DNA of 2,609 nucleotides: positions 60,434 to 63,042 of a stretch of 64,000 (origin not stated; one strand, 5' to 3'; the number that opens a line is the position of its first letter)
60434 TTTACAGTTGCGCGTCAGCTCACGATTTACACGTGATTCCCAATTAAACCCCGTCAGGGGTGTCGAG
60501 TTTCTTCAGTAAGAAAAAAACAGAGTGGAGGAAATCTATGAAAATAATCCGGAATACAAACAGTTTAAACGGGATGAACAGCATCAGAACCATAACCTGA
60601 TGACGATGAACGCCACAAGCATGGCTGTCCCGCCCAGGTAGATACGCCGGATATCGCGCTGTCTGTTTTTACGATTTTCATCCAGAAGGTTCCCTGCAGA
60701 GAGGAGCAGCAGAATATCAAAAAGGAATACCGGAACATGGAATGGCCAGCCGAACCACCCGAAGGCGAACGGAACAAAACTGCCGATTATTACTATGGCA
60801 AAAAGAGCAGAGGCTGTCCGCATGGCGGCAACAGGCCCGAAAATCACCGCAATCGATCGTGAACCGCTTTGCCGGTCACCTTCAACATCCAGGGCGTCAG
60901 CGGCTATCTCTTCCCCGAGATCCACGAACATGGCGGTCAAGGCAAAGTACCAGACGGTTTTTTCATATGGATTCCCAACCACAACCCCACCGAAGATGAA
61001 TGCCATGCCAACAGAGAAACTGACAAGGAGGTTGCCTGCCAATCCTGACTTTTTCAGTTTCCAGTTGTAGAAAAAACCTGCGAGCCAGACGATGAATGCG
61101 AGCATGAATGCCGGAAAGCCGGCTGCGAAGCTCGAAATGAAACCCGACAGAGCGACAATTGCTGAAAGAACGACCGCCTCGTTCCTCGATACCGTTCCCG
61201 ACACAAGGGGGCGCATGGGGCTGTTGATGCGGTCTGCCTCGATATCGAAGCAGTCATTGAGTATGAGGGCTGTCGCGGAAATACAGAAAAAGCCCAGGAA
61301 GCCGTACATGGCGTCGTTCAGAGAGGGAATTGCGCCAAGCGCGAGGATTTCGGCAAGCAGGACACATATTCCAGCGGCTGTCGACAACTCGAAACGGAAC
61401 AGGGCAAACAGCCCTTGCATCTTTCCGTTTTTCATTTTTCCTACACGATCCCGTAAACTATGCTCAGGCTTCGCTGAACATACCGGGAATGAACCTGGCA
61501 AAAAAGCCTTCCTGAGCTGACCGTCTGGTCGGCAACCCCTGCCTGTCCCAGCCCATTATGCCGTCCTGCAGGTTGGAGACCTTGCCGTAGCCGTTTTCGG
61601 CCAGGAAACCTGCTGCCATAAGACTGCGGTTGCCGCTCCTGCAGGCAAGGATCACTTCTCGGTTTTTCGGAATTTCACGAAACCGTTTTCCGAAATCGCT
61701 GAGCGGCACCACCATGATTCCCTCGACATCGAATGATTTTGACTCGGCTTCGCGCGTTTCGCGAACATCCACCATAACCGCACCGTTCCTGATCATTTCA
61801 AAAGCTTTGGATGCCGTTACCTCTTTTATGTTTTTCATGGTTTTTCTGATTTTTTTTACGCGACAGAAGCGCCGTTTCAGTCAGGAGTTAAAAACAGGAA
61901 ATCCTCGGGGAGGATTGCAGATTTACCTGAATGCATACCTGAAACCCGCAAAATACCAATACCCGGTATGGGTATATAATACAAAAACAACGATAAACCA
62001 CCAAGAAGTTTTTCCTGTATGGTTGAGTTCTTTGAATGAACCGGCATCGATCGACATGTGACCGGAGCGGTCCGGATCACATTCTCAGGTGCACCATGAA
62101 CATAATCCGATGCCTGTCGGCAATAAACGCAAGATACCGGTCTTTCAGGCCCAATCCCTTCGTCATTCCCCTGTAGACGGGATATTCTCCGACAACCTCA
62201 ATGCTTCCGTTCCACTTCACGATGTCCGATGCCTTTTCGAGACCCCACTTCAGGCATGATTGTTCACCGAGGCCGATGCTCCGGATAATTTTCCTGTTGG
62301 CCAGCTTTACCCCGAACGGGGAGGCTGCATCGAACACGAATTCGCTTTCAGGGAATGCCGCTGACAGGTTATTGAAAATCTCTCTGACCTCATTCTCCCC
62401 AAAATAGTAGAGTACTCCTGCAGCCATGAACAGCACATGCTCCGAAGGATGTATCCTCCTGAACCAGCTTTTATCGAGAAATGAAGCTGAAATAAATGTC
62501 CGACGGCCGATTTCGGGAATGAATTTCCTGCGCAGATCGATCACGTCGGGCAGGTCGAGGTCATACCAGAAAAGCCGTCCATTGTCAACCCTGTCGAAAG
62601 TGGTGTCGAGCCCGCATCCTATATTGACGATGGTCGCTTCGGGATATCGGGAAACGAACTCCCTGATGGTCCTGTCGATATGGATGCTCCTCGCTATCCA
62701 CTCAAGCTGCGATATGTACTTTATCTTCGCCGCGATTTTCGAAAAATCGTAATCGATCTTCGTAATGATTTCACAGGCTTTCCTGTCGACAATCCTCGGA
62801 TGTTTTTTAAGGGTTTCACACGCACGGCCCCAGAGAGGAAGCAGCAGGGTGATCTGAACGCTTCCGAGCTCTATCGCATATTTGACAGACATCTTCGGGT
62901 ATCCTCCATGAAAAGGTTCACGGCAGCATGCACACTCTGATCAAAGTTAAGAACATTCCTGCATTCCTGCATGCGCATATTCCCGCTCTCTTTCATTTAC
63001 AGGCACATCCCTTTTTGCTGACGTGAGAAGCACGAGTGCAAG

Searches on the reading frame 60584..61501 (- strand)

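Call 83: search_protein_families(library=pfam, proteins=[window:60584-61501:-], max_evalue=1e-8)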
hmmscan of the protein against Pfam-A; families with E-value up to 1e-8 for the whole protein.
window:60584-61501:- (305 aa): 1 family
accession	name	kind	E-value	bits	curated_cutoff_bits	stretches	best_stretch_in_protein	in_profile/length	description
PF01040.23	UbiA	-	4.8e-37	128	34.2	1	45-282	3-241/250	UbiA prenyltransferase family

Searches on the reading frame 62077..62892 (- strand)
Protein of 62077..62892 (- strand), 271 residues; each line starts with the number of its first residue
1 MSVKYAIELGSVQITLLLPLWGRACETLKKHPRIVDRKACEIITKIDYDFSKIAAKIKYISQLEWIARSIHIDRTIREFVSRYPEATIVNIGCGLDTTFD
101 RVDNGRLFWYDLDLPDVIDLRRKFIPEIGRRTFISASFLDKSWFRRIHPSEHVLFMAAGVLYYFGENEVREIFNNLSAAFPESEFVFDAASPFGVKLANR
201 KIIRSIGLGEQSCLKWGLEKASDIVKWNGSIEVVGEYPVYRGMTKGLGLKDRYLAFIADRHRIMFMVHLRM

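Call 83: search_protein_families(library=pfam, proteins=[window:62077-62892:-], max_evalue=1e-8)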
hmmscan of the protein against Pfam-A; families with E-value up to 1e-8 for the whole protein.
window:62077-62892:- (271 aa): 1 family
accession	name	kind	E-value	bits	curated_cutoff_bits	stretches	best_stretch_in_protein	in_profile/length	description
PF04072.20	LCM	-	7.3e-10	39.5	22.3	1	64-176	64-186/187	Leucine carboxyl methyltransferase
